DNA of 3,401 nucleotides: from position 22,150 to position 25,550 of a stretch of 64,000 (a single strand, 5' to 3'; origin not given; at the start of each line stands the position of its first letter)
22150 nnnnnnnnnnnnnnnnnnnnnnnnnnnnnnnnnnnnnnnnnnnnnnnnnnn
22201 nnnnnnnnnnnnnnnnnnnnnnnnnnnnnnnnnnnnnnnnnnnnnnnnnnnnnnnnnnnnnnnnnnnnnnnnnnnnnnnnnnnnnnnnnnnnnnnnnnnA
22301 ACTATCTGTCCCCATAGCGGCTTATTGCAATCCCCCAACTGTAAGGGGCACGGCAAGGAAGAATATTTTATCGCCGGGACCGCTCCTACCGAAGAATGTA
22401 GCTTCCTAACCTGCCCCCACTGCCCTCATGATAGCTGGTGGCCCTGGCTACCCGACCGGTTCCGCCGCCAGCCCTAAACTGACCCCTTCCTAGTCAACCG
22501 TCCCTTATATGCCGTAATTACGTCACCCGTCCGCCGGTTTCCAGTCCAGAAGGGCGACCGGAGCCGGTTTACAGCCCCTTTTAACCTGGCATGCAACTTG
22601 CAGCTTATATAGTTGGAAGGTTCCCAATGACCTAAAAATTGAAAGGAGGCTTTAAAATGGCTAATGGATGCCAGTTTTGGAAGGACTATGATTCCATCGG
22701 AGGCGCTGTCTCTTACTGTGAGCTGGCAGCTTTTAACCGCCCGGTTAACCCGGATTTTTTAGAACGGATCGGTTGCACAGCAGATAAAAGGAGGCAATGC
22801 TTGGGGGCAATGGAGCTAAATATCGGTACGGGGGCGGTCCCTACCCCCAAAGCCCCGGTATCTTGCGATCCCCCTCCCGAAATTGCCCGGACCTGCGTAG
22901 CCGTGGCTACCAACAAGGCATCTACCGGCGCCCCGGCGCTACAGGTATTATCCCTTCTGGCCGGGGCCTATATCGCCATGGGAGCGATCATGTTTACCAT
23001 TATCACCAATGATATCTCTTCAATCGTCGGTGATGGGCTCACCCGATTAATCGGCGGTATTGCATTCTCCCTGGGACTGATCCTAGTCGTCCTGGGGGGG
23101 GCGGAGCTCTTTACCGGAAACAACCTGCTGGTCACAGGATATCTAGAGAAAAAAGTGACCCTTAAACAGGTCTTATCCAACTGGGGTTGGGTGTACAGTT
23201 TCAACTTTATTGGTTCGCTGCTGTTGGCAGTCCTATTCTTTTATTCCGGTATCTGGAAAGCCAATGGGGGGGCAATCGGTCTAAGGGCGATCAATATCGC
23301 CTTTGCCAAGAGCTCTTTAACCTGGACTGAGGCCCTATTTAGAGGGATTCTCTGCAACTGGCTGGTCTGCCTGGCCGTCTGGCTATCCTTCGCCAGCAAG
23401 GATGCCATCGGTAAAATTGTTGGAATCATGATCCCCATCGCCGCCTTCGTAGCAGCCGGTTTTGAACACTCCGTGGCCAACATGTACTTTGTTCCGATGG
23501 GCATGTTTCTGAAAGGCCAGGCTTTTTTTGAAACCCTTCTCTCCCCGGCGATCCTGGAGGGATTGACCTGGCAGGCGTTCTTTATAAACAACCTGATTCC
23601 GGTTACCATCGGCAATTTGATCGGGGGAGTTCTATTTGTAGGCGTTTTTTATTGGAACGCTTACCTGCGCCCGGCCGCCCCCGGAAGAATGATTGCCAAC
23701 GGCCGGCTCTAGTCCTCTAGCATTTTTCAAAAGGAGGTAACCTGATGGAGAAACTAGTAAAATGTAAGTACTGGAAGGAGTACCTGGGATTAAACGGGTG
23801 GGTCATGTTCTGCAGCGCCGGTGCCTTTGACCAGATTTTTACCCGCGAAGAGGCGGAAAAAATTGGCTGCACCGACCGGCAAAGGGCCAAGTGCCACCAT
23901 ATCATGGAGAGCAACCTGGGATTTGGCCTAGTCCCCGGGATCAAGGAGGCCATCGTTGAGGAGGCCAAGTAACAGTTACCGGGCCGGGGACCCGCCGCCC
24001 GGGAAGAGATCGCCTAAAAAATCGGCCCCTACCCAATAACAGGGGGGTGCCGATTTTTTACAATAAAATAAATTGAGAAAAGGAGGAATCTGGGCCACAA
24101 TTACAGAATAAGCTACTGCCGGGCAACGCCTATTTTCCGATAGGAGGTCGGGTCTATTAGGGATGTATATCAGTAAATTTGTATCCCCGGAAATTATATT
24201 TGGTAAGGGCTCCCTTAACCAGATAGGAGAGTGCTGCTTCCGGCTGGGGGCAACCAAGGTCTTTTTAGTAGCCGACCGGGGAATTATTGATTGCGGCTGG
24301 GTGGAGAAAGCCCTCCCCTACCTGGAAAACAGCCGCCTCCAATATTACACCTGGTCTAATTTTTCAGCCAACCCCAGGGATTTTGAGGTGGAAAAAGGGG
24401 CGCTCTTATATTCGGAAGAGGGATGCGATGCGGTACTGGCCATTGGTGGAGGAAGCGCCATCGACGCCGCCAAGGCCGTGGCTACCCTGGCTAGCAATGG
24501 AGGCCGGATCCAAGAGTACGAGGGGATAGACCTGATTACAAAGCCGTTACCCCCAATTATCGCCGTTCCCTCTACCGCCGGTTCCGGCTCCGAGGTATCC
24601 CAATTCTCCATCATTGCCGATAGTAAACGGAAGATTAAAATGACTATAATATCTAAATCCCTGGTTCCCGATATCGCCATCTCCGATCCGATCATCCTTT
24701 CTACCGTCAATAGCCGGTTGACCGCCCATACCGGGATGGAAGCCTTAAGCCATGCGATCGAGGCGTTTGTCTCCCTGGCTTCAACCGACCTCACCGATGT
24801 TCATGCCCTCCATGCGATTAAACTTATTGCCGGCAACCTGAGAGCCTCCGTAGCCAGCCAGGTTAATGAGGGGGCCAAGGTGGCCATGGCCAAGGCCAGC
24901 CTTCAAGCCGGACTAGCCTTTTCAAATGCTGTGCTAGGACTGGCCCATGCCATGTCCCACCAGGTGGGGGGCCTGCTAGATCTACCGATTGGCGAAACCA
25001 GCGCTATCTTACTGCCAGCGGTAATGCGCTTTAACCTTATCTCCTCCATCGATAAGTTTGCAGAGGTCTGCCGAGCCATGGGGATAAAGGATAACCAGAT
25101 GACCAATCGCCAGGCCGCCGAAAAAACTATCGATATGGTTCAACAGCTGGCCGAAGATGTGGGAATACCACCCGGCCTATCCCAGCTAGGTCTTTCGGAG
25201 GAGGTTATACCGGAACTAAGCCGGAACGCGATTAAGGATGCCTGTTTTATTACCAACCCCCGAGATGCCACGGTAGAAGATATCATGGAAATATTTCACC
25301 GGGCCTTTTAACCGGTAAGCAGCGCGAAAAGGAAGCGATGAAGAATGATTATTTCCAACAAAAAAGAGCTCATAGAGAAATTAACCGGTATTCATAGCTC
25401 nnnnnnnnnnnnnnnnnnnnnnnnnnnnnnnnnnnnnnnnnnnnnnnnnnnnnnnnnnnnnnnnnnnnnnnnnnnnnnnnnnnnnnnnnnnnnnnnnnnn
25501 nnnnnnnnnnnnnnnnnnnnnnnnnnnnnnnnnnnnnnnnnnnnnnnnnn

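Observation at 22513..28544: Sigma-54 promoter drives the Cys4-FNT unit, in a locus with a cytoplasmic GAF-PAS kinase and an NtrC-type activator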

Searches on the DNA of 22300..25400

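Call 72: search_rna_families(source=window, start=22300, end=25400, threshold=evalue, max_evalue=1)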
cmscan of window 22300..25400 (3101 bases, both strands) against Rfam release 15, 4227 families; matches with E-value up to 1: 1.
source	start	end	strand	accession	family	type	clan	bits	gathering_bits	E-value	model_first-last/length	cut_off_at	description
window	25333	25370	+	RF01648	ceN65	Gene; snRNA; snoRNA; CD-box;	-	18.8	48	0.94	1-65/65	no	Caenorhabditis snoRNA ceN65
